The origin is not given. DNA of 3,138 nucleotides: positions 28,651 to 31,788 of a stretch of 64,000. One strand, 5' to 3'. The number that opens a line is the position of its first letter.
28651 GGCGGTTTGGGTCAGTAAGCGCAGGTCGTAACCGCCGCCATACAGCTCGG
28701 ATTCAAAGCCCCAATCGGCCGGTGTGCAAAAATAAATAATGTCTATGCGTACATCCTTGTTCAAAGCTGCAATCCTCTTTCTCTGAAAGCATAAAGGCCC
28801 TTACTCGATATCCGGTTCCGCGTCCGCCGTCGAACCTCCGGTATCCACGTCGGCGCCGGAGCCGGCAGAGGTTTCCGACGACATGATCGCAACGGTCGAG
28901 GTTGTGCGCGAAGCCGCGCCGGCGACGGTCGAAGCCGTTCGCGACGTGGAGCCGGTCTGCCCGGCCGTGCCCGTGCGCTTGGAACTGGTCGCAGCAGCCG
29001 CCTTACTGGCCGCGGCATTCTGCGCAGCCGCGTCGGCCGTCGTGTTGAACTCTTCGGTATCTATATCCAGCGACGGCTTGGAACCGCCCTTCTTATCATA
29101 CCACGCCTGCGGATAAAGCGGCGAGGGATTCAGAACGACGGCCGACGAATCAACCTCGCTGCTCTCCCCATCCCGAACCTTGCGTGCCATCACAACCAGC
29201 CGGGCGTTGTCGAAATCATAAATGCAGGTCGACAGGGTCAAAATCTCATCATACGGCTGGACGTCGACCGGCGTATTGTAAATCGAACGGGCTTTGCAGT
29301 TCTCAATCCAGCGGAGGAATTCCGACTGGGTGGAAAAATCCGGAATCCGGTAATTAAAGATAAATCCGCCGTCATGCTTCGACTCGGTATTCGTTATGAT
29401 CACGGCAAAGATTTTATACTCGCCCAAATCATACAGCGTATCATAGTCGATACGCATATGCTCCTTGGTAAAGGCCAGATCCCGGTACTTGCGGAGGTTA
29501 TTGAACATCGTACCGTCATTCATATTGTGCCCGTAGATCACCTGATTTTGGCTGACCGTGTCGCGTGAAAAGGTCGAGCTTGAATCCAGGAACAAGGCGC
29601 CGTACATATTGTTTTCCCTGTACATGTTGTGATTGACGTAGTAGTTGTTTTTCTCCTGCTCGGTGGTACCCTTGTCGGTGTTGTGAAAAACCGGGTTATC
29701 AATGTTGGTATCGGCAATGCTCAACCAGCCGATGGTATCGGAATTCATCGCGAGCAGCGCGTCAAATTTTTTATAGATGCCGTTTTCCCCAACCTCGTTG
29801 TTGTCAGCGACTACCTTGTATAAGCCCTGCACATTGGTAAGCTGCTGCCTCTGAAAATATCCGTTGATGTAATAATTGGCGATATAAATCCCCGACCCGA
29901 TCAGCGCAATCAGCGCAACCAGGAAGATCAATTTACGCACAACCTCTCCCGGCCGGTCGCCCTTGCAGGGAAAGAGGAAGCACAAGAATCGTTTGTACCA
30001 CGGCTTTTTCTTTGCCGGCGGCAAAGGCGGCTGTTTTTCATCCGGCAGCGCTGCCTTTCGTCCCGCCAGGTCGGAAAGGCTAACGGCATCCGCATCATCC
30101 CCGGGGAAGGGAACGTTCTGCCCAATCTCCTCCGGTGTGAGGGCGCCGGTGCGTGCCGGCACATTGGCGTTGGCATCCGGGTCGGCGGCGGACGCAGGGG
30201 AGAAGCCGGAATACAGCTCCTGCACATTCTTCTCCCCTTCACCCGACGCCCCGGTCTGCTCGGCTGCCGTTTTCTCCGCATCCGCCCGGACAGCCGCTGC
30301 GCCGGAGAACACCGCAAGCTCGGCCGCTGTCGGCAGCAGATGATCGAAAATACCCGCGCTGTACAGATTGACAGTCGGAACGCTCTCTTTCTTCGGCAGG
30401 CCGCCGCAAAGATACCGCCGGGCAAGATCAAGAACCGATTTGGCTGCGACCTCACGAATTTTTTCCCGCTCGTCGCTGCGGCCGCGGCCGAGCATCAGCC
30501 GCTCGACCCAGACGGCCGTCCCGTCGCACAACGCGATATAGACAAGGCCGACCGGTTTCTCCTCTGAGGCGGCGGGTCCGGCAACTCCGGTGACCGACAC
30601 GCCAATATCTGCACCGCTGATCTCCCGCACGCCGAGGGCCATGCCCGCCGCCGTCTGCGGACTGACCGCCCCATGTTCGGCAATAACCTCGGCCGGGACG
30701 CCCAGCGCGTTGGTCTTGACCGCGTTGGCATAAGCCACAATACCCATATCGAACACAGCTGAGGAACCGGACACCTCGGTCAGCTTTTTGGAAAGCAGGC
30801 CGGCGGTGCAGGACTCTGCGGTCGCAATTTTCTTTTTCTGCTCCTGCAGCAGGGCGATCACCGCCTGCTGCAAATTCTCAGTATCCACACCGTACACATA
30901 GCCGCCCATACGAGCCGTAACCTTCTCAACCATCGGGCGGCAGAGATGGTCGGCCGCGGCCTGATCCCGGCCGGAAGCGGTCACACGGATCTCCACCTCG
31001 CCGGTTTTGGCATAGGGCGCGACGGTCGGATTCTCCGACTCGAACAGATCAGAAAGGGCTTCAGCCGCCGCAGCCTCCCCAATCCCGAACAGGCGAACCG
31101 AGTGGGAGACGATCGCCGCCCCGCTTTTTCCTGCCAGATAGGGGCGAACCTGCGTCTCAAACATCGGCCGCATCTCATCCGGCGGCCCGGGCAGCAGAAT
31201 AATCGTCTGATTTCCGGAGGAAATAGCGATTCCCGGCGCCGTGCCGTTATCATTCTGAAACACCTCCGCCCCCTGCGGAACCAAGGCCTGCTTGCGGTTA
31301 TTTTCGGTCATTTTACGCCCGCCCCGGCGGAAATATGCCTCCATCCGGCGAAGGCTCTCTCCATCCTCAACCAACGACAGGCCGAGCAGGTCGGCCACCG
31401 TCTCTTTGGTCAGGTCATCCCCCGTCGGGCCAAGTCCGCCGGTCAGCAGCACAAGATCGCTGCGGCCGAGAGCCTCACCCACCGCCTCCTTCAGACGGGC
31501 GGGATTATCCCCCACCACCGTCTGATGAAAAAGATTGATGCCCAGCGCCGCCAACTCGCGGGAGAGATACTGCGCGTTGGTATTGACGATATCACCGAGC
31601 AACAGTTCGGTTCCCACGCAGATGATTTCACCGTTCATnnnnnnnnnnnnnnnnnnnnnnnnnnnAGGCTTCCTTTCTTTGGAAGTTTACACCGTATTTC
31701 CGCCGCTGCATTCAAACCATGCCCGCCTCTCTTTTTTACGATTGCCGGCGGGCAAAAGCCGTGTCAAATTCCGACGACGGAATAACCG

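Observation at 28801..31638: In-frame fusion of CinA (competence/damage-inducible protein) to a class B sortase via a disordered linker and TM helix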

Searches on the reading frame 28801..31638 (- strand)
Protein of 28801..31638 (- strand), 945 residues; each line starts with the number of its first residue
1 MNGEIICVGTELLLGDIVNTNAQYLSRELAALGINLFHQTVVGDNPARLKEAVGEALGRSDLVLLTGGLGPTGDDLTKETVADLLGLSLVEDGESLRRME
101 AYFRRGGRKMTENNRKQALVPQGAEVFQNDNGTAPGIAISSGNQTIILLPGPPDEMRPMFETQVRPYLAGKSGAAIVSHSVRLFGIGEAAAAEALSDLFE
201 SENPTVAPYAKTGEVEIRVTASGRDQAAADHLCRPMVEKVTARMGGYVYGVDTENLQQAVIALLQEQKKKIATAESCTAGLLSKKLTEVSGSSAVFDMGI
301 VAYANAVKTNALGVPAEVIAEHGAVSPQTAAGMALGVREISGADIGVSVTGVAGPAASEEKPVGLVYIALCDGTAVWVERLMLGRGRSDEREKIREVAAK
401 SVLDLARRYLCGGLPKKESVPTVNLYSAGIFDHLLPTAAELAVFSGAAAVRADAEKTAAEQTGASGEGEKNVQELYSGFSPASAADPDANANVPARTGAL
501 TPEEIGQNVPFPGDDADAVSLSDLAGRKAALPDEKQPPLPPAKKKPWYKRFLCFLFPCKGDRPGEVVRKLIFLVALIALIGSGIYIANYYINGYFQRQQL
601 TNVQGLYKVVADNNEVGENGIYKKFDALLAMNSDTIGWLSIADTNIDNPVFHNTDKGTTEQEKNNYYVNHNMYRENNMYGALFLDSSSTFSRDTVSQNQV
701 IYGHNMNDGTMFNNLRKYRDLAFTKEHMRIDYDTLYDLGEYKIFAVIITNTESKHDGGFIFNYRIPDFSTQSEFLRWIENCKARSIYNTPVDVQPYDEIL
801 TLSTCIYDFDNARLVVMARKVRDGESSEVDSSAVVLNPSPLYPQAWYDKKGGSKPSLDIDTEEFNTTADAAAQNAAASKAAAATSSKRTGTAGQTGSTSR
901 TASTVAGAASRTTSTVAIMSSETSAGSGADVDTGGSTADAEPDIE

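Call 3: search_protein_families(library=pfam, proteins=[window:28801-31638:-], max_evalue=0.01)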
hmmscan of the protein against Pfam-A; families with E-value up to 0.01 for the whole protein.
window:28801-31638:- (945 aa): 4 families
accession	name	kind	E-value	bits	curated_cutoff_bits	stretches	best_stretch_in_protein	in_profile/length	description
PF02464.23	CinA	-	8.3e-49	165.6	23.5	1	254-409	2-154/155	Competence-damaged protein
PF00994.29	MoCF_biosynth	-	4.9e-39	133.7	26.6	1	4-169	1-143/144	Probable molybdopterin binding domain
PF18146.6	CinA_KH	-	1.5e-25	89.5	27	1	178-250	1-73/73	Damage-inducible protein CinA KH domain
PF04203.18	Sortase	-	2e-11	44.1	26.6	1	665-821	9-125/125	Sortase domain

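Call 4: search_protein_families(library=ncbifam, proteins=[window:28801-31638:-], max_evalue=0.01)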
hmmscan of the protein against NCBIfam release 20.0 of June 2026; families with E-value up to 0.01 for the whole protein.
window:28801-31638:- (945 aa): 18 families
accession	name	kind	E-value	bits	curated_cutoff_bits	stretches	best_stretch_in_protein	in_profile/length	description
NF001813.0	PRK00549.1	equivalog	6.9e-156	519.4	379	1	1-410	1-411/414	competence/damage-inducible protein A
TIGR00200.1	cinA_nterm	subfamily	4e-128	427.7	243.15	1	2-409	3-410/414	CinA family nicotinamide mononucleotide deamidase-related protein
NF002291.0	PRK01215.1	equivalog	5.7e-49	166.6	293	1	3-242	6-251/264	nicotinamide mononucleotide deamidase-related protein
TIGR03064.1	sortase_srtB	equivalog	8.7e-46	156.1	153.75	1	566-816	3-235/235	class B sortase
NF002978.0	PRK03673.1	equivalog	7.6e-44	150.2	496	1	2-348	3-338/398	nicotinamide mononucleotide deamidase-related protein YfaY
TIGR00199.1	PncC_domain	subfamily_domain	1.7e-39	135.3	68.9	1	261-408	2-147/149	nicotinamide-nucleotide amidohydrolase family protein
NF002975.0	PRK03661.1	equivalog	7.5e-33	113.5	212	1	255-400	8-151/164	nicotinamide-nucleotide amidase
NF002977.0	PRK03670.1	equivalog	8.4e-31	107.3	305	1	1-170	1-178/252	competence damage-inducible protein A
TIGR00177.1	molyb_syn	domain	3.2e-28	98.6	85.35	1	4-166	5-148/148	molybdenum cofactor synthesis domain-containing protein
NF002972.0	PRK03657.1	equivalog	1.2e-19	70.7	201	1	253-369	17-134/175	2-oxo-tetronate isomerase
NF040525.1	SrtB_LPKTxSAVK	exception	1.1e-11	44.2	200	1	614-827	44-245/261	class B sortase, LPKTxAVK-specific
NF011068.0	PRK14498.1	equivalog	6.2e-08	31.2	534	1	4-84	197-277/647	molybdopterin biosynthesis protein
NF045515.2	Glp_gephyrin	equivalog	4.7e-07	28.9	475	1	4-84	185-265/403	molybdotransferase-like divisome protein Glp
NF002947.1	PRK03604.1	equivalog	7.1e-06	25.5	285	1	4-89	149-235/301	bifunctional molybdenum cofactor biosynthesis protein MoaC/MoaB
NF050098.1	MoeA_actino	exception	1.3e-05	24.2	560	1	4-79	185-260/400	molybdopterin molybdotransferase MoeA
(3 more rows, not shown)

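Call 5: find_homologous_proteins(query=window:28801-31638:-, max_evalue=1e-10)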
Query window:28801-31638:- (945 aa): 775 proteins with E <= 1e-10 among 8000 candidates; the best 120 are listed.
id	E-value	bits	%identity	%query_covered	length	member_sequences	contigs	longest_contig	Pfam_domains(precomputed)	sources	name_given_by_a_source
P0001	0.0e+0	2113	100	100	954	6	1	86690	PF18146.7,PF00994.30,PF02464.24,PF04203.19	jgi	jgi:nicotinamide-nucleotide amidase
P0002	0.0e+0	1670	80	100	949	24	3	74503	PF18146.7,PF00994.30,PF02464.24,PF04203.19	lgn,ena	-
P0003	0.0e+0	1629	78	100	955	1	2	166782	PF18146.7,PF00994.30,PF02464.24,PF04203.19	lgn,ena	-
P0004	0.0e+0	1153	60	93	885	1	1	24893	PF18146.7,PF00994.30,PF02464.24,PF04203.19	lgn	-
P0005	0.0e+0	1033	52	99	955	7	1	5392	PF18146.7,PF00994.30,PF02464.24,PF04203.19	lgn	-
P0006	2.4e-292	990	54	91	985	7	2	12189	PF18146.7,PF00994.30,PF02464.24,PF04203.19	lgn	-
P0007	2.7e-287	974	56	91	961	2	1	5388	PF18146.7,PF00994.30,PF02464.24,PF04203.19,PF02095.22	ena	-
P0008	4.5e-286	970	52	96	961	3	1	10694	PF18146.7,PF00994.30,PF02464.24,PF04203.19,PF02095.22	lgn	-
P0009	3.7e-285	967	52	97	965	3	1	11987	PF18146.7,PF00994.30,PF02464.24,PF04203.19,PF02095.22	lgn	-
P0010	6.1e-281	953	52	95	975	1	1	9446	PF18146.7,PF00994.30,PF02464.24,PF04203.19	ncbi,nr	ncbi:MAG: competence/damage-inducible protein A [Clostridiales bacterium]|nr:competence/damage-induc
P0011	7.2e-273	926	50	92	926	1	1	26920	PF18146.7,PF00994.30,PF02464.24,PF04203.19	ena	-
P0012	1.5e-265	902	64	43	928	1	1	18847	PF18146.7,PF00994.30,PF02464.24,PF04203.19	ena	-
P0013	4.6e-260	884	49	91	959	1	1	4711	PF18146.7,PF00994.30,PF02464.24,PF04203.19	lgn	-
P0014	1.4e-256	872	49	90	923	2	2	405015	PF18146.7,PF00994.30,PF02464.24,PF04203.19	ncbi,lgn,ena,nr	ncbi:MAG TPA: competence/damage-inducible protein A [Clostridiales bacterium]|nr:competence/damage-i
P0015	3.9e-250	851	48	91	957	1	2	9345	PF18146.7,PF00994.30,PF02464.24,PF04203.19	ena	-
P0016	7.6e-250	850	58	49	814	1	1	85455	PF18146.7,PF00994.30,PF02464.24,PF04203.19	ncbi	-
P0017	7.0e-246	837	45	98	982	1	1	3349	PF18146.7,PF00994.30,PF02464.24,PF04203.19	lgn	-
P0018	7.2e-246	837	46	98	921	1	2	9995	PF18146.7,PF00994.30,PF02464.24,PF04203.19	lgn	-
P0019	1.5e-243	829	47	91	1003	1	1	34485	PF18146.7,PF00994.30,PF02464.24,PF04203.19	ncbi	-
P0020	7.7e-243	827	49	91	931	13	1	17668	PF18146.7,PF00994.30,PF02464.24,PF04203.19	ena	-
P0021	1.2e-240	819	60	43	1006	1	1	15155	PF18146.7,PF00994.30,PF02464.24,PF04203.19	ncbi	-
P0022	4.4e-239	814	45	91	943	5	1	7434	PF18146.7,PF00994.30,PF02464.24,PF04203.19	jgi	-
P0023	1.4e-238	812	46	91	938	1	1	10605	PF18146.7,PF00994.30,PF02464.24,PF04203.19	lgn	-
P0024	3.6e-237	808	46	97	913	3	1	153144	PF18146.7,PF00994.30,PF02464.24,PF04203.19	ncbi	-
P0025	6.5e-237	807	57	43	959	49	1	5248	PF18146.7,PF00994.30,PF02464.24,PF04203.19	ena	-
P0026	8.5e-237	807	47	90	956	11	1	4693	PF18146.7,PF00994.30,PF02464.24,PF04203.19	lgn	-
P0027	1.5e-236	806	46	94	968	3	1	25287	PF18146.7,PF00994.30,PF02464.24,PF04203.19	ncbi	-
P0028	2.9e-236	805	46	90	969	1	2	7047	PF18146.7,PF00994.30,PF02464.24,PF04203.19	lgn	-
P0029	4.1e-236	804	60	44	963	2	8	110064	PF18146.7,PF00994.30,PF02464.24,PF04203.19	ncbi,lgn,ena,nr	ncbi:MAG: competence/damage-inducible protein A [Clostridia bacterium]|nr:competence/damage-inducibl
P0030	1.1e-235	803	47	90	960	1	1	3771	PF18146.7,PF00994.30,PF02464.24,PF04203.19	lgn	-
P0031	1.6e-235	802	44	97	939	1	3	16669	PF18146.7,PF00994.30,PF02464.24,PF04203.19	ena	-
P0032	1.8e-235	802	45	90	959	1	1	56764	PF18146.7,PF00994.30,PF02464.24,PF04203.19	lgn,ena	-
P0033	3.4e-235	801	58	44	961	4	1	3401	PF18146.7,PF00994.30,PF02464.24,PF04203.19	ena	-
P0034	5.9e-235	800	47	90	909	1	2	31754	PF18146.7,PF00994.30,PF02464.24,PF04203.19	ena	-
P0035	7.0e-235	800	46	90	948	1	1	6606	PF18146.7,PF00994.30,PF02464.24,PF04203.19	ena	-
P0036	1.7e-234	799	46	90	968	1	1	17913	PF18146.7,PF00994.30,PF02464.24,PF04203.19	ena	-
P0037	2.1e-234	799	45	91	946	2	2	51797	PF18146.7,PF00994.30,PF02464.24,PF04203.19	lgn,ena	-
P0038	3.5e-234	798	46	90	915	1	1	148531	PF18146.7,PF00994.30,PF02464.24,PF04203.19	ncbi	-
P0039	8.2e-234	797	57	43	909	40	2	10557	PF18146.7,PF00994.30,PF02464.24,PF04203.19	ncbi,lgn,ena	-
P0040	1.3e-233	796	58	43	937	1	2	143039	PF18146.7,PF00994.30,PF02464.24,PF04203.19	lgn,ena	-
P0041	4.3e-233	794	47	90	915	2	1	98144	PF18146.7,PF00994.30,PF02464.24,PF04203.19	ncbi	-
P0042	8.1e-233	793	44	98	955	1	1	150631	PF18146.7,PF00994.30,PF02464.24,PF04203.19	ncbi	-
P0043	9.5e-233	793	43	98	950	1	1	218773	PF18146.7,PF00994.30,PF02464.24,PF04203.19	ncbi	-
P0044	1.5e-232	793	60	44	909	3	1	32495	PF18146.7,PF00994.30,PF02464.24,PF04203.19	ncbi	-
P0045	1.5e-232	793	47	91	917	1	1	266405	PF18146.7,PF00994.30,PF02464.24,PF04203.19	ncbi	-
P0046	2.6e-232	792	57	48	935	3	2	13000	PF18146.7,PF00994.30,PF02464.24,PF04203.19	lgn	-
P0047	3.7e-232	791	46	90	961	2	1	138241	PF18146.7,PF00994.30,PF02464.24,PF04203.19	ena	-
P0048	6.3e-232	790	45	98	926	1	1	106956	PF18146.7,PF00994.30,PF02464.24,PF04203.19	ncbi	-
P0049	7.7e-232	790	60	44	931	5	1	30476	PF18146.7,PF00994.30,PF02464.24,PF04203.19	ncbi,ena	-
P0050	1.1e-231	790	48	90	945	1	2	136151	PF18146.7,PF00994.30,PF02464.24,PF04203.19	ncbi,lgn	-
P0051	1.5e-231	789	45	90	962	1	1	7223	PF18146.7,PF00994.30,PF02464.24,PF04203.19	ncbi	-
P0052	2.0e-231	789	55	44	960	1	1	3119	PF18146.7,PF00994.30,PF02464.24,PF04203.19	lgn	-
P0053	3.0e-231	788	45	95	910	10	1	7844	PF18146.7,PF00994.30,PF02464.24,PF04203.19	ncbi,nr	ncbi:MAG: competence/damage-inducible protein A [Clostridia bacterium]|nr:competence/damage-inducibl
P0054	4.8e-231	788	57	44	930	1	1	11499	PF18146.7,PF00994.30,PF02464.24,PF04203.19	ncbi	-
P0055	1.0e-230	786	56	43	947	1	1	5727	PF18146.7,PF00994.30,PF02464.24,PF04203.19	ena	-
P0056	1.4e-230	786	45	96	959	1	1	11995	PF18146.7,PF00994.30,PF02464.24,PF04203.19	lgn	-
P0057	3.0e-230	785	61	44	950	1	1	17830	PF18146.7,PF00994.30,PF02464.24,PF04203.19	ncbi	-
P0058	9.3e-230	783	45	91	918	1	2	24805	PF18146.7,PF00994.30,PF02464.24,PF04203.19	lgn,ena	-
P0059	1.1e-229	783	46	91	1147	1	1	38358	PF18146.7,PF00994.30,PF03793.25,PF02464.24,PF04203.19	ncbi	-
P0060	1.5e-229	783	46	91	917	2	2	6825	PF18146.7,PF00994.30,PF02464.24,PF04203.19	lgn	-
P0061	2.6e-229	782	56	44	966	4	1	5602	PF18146.7,PF00994.30,PF02464.24,PF04203.19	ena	-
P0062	8.7e-229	780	46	91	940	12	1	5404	PF18146.7,PF00994.30,PF02464.24,PF04203.19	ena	-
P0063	2.2e-228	779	57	43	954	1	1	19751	PF18146.7,PF00994.30,PF02464.24,PF04203.19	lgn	-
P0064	5.5e-228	777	47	91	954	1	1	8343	PF18146.7,PF00994.30,PF02464.24,PF04203.19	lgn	-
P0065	9.0e-228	777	43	97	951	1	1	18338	PF18146.7,PF00994.30,PF02464.24,PF04203.19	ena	-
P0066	1.0e-227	777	56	44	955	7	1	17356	PF18146.7,PF00994.30,PF02464.24,PF04203.19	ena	-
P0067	1.1e-227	776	43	97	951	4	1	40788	PF18146.7,PF00994.30,PF02464.24,PF04203.19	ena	-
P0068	1.3e-227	776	44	90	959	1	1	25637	PF18146.7,PF00994.30,PF02464.24,PF04203.19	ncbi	-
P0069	1.7e-227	776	56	44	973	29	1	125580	PF18146.7,PF00994.30,PF02464.24,PF04203.19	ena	-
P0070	1.9e-227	776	43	97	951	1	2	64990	PF18146.7,PF00994.30,PF02464.24,PF04203.19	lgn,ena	-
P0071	2.2e-227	775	44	94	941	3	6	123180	PF18146.7,PF00994.30,PF02464.24,PF04203.19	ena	-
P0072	2.3e-227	775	43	97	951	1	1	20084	PF18146.7,PF00994.30,PF02464.24,PF04203.19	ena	-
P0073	4.7e-227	774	56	44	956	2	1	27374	PF18146.7,PF00994.30,PF02464.24,PF04203.19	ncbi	-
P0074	6.0e-227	774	43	97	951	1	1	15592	PF18146.7,PF00994.30,PF02464.24,PF04203.19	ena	-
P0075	1.0e-226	773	45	96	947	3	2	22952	PF18146.7,PF00994.30,PF02464.24,PF04203.19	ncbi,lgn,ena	-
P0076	3.5e-226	771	45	94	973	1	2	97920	PF18146.7,PF00994.30,PF02464.24,PF04203.19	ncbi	-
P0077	8.0e-226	770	44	90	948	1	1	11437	PF18146.7,PF00994.30,PF02464.24,PF04203.19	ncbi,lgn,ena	-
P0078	1.5e-225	769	56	43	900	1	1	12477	PF18146.7,PF00994.30,PF02464.24,PF04203.19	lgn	-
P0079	2.4e-225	769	56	44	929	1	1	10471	PF18146.7,PF00994.30,PF02464.24,PF04203.19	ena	-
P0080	4.6e-225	768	46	91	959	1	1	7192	PF18146.7,PF00994.30,PF02464.24,PF04203.19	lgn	-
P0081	8.2e-225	767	56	44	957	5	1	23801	PF18146.7,PF00994.30,PF02464.24,PF04203.19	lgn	-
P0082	9.4e-225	767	45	91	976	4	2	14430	PF18146.7,PF00994.30,PF02464.24,PF04203.19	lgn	-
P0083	4.9e-224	764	46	91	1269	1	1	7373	PF18146.7,PF00994.30,PF03793.25,PF02464.24,PF04203.19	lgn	-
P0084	8.3e-224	764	46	94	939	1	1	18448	PF18146.7,PF00994.30,PF02464.24,PF04203.19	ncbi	-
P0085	1.9e-223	762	43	94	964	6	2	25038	PF18146.7,PF00994.30,PF02464.24,PF04203.19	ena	-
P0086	2.8e-223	762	55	44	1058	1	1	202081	PF18146.7,PF00994.30,PF02464.24,PF04203.19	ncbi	-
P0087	3.9e-223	761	47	90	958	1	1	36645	PF18146.7,PF00994.30,PF02464.24,PF04203.19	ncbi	-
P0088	5.3e-223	761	45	90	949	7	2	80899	PF18146.7,PF00994.30,PF02464.24,PF04203.19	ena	-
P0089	8.3e-223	760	46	91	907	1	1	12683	PF18146.7,PF00994.30,PF02464.24,PF04203.19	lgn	-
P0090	1.9e-222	759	46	91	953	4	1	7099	PF18146.7,PF00994.30,PF02464.24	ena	-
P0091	3.7e-222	758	56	43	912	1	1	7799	PF18146.7,PF00994.30,PF02464.24,PF04203.19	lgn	-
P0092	4.4e-221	755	43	98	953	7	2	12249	PF18146.7,PF00994.30,PF02464.24,PF04203.19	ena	-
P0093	7.0e-221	754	44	90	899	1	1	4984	PF18146.7,PF00994.30,PF02464.24,PF04203.19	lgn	-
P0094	9.4e-221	753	45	95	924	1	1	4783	PF18146.7,PF00994.30,PF02464.24,PF04203.19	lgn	-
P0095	6.0e-220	751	53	42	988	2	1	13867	PF18146.7,PF00994.30,PF02464.24,PF04203.19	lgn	-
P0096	8.1e-220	750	54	43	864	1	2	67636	PF18146.7,PF00994.30,PF02464.24,PF04203.19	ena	-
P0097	2.1e-219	749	44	91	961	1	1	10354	PF18146.7,PF00994.30,PF02464.24,PF04203.19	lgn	-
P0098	2.5e-219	749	43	100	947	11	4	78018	PF18146.7,PF00994.30,PF02464.24,PF04203.19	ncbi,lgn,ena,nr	ncbi:MAG: competence/damage-inducible protein A [Clostridia bacterium]|nr:competence/damage-inducibl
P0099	2.8e-219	749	55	43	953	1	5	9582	PF18146.7,PF00994.30,PF02464.24,PF04203.19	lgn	-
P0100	7.7e-219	747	44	91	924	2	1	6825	PF18146.7,PF00994.30,PF02464.24,PF04203.19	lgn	-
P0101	9.2e-219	747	44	96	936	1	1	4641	PF18146.7,PF00994.30,PF02464.24,PF04203.19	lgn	-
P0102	3.2e-218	745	53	43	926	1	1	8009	PF18146.7,PF00994.30,PF02464.24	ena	-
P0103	5.0e-218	744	44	92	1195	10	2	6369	PF18146.7,PF00994.30,PF03793.25,PF02464.24,PF04203.19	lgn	-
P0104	2.0e-217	742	45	91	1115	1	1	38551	PF18146.7,PF00994.30,PF03793.25,PF02464.24,PF04203.19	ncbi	-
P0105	2.1e-216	739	43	96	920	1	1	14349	PF18146.7,PF00994.30,PF02464.24,PF04203.19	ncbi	-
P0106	2.3e-216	739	45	91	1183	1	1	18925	PF18146.7,PF00994.30,PF03793.25,PF02464.24,PF04203.19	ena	-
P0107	1.1e-215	737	42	94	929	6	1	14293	PF18146.7,PF00994.30,PF02464.24,PF04203.19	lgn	-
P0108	2.1e-215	736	55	43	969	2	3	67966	PF18146.7,PF00994.30,PF02464.24,PF04203.19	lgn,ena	-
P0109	6.1e-215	734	55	43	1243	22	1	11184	PF18146.7,PF00994.30,PF03793.25,PF02464.24,PF04203.19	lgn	-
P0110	1.4e-214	733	55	43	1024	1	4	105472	PF18146.7,PF00994.30,PF02464.24,PF04203.19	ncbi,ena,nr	ncbi:MAG: competence/damage-inducible protein A [Clostridia bacterium]|nr:competence/damage-inducibl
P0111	1.2e-213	730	44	93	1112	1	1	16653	PF18146.7,PF00994.30,PF03793.25,PF02464.24,PF04203.19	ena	-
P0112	4.9e-213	728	45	92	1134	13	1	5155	PF18146.7,PF00994.30,PF03793.25,PF02464.24,PF04203.19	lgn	-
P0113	6.0e-213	728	45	93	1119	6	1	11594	PF18146.7,PF00994.30,PF03793.25,PF02464.24,PF04203.19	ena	-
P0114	1.8e-212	726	44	91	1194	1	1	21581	PF18146.7,PF00994.30,PF03793.25,PF02464.24,PF04203.19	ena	-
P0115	2.0e-212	726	42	99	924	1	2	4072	PF18146.7,PF00994.30,PF02464.24,PF04203.19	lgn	-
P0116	2.3e-212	726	45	91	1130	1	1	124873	PF18146.7,PF00994.30,PF03793.25,PF02464.24,PF04203.19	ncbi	-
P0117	3.4e-212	725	58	44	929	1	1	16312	PF18146.7,PF00994.30,PF02464.24,PF04203.19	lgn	-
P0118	8.9e-212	724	45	91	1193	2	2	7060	PF18146.7,PF00994.30,PF03793.25,PF02464.24,PF04203.19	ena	-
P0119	1.0e-210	720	42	91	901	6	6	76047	PF18146.7,PF00994.30,PF02464.24,PF04203.19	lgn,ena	-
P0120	1.1e-210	720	51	43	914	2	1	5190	PF18146.7,PF00994.30,PF02464.24,PF04203.19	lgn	-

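Call 6: find_encoding_contigs(protein=window:28801-31638:-, flank=8000, max_places=6)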
Protein window:28801-31638:- (945 aa): no gene with exactly this product is on record in the collection.
